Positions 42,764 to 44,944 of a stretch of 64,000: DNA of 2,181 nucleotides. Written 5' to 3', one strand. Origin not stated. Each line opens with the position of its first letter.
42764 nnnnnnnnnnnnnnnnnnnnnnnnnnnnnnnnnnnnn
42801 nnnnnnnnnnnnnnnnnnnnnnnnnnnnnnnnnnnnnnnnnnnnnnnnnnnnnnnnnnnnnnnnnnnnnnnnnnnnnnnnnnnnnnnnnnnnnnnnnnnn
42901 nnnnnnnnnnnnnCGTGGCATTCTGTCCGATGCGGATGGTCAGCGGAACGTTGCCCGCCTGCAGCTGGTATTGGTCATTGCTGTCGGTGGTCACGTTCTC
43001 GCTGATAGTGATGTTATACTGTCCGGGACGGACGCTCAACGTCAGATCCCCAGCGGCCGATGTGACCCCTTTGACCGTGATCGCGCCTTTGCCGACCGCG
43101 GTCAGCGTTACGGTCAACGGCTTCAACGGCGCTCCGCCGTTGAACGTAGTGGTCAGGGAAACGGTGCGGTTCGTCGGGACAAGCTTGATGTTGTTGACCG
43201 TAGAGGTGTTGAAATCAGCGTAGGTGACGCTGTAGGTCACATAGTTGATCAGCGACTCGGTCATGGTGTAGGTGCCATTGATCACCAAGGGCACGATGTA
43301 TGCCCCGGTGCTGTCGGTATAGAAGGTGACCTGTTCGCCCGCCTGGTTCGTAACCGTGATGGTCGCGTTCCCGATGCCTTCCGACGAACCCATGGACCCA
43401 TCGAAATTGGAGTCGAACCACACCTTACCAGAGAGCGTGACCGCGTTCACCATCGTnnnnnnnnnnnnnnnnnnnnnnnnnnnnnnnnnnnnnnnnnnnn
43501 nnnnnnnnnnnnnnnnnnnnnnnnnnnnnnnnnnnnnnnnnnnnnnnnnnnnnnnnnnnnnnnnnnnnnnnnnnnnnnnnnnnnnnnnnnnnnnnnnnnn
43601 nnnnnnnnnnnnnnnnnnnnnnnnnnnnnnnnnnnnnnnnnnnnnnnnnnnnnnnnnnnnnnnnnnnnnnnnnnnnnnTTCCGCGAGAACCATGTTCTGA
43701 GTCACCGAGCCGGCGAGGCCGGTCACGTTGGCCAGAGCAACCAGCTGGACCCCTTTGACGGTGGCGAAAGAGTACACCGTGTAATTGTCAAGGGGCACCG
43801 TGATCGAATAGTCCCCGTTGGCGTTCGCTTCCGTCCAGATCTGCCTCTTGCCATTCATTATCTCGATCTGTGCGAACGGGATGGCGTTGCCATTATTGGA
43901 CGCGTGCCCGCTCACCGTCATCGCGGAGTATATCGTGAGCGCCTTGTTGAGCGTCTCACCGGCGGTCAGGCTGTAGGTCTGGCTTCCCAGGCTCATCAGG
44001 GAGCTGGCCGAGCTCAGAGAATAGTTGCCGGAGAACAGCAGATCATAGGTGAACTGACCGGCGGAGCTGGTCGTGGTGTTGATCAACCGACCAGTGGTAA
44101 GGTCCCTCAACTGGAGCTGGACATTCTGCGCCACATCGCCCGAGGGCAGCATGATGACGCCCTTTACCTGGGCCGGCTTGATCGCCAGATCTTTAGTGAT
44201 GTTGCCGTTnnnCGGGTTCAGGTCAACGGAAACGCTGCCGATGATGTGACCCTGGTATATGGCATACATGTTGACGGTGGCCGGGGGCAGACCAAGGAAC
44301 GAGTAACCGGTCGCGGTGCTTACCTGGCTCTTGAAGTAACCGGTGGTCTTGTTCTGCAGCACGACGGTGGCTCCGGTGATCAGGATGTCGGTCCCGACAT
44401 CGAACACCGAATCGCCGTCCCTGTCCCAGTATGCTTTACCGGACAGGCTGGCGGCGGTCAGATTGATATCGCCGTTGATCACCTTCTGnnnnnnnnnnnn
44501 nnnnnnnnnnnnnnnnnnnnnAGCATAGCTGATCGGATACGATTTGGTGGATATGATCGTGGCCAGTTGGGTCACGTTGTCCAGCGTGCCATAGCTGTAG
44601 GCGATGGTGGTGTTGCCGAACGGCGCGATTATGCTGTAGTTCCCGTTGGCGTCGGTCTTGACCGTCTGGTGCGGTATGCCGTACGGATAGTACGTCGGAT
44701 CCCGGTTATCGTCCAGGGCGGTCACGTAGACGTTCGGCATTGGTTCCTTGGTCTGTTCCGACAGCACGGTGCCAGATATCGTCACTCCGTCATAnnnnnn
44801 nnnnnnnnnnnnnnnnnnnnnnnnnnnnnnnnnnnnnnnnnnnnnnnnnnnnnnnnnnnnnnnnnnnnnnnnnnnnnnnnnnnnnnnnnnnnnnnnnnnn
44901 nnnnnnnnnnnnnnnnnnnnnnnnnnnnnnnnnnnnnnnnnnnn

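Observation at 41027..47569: Oligosaccharyltransferase AglB fused to a ~1,250-aa adhesin-like stalk that ends in a second membrane anchor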

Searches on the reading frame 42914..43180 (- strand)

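Call 57: search_protein_families(library=pfam, proteins=[window:42914-43180:-], max_evalue=0.05)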
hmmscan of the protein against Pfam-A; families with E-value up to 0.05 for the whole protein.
window:42914-43180:- (89 aa): 1 family
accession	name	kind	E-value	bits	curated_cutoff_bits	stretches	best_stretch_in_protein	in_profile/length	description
PF19403.5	SpaA_2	-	0.0079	17.2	25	1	12-61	14-63/96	Prealbumin-like fold domain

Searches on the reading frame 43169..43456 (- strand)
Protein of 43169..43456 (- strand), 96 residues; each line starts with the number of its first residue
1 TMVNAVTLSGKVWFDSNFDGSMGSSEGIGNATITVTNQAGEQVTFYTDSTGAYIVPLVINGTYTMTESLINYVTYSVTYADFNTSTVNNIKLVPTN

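Call 57: search_protein_families(library=pfam, proteins=[window:43169-43456:-], max_evalue=0.05)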
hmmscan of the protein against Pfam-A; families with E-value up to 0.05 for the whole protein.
window:43169-43456:- (96 aa): 6 families
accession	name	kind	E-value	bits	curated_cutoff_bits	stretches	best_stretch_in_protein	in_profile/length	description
PF13620.12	CarboxypepD_reg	-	2e-08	34.9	32.3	1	24-92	10-81/82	Carboxypeptidase regulatory-like domain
PF17210.9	SdrD_B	-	5.3e-06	27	29.7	1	10-75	5-72/112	SdrD B-like domain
PF13715.12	CarbopepD_reg_2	-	4.5e-05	23.8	32.2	1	24-88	10-71/88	CarboxypepD_reg-like domain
PF17802.7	SpaA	-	0.0017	18.9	23.1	1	25-68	13-59/91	Prealbumin-like fold domain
PF14686.12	fn3_3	-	0.0075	16.5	24.4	1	36-66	19-50/75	Polysaccharide lyase family 4, domain II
PF07617.17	DUF1579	-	0.015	15.7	25.2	1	6-75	40-107/155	Protein of unknown function (DUF1579)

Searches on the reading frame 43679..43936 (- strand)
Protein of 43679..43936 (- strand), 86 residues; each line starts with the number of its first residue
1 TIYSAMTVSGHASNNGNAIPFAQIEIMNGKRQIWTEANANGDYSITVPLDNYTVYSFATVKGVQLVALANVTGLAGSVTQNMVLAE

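Call 57: search_protein_families(library=pfam, proteins=[window:43679-43936:-], max_evalue=0.05)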
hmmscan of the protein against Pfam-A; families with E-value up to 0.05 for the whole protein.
window:43679-43936:- (86 aa): 2 families
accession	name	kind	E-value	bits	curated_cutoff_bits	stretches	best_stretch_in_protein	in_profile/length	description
PF13620.12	CarboxypepD_reg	-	9.1e-06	26.4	32.3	1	8-78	2-74/82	Carboxypeptidase regulatory-like domain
PF13715.12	CarbopepD_reg_2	-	0.0065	16.9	32.2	1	10-54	3-48/88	CarboxypepD_reg-like domain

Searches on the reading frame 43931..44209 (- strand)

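Call 57: search_protein_families(library=pfam, proteins=[window:43931-44209:-], max_evalue=0.05)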
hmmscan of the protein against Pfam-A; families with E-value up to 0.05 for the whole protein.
window:43931-44209:- (93 aa): 3 families
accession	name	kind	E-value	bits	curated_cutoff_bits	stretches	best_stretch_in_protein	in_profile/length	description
PF13620.12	CarboxypepD_reg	-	9.2e-08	32.8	32.3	1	14-88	1-76/82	Carboxypeptidase regulatory-like domain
PF17210.9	SdrD_B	-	0.0059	17.2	29.7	1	28-68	25-65/112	SdrD B-like domain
PF23193.1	NOMO_3rd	-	0.042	14.3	27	1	42-70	59-87/120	NOMO third transthyretin-like domain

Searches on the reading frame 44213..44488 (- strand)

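Call 57: search_protein_families(library=pfam, proteins=[window:44213-44488:-], max_evalue=0.05)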
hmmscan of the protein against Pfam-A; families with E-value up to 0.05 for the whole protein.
window:44213-44488:- (92 aa): 1 family
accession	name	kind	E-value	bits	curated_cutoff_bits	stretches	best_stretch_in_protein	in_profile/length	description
PF13620.12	CarboxypepD_reg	-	0.0019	19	32.3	1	28-82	6-60/82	Carboxypeptidase regulatory-like domain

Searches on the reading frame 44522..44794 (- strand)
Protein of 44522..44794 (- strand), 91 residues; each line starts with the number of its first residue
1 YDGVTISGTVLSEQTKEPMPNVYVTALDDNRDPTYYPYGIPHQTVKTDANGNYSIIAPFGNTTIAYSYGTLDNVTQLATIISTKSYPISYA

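Call 57: search_protein_families(library=pfam, proteins=[window:44522-44794:-], max_evalue=0.05)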
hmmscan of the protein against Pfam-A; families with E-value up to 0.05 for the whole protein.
window:44522-44794:- (91 aa): 2 families
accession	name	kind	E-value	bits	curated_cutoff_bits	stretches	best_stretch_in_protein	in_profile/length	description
PF13620.12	CarboxypepD_reg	-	8.7e-09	36.1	32.3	1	5-76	1-64/82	Carboxypeptidase regulatory-like domain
PF13715.12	CarbopepD_reg_2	-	3.7e-07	30.5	32.2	1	44-76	27-60/88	CarboxypepD_reg-like domain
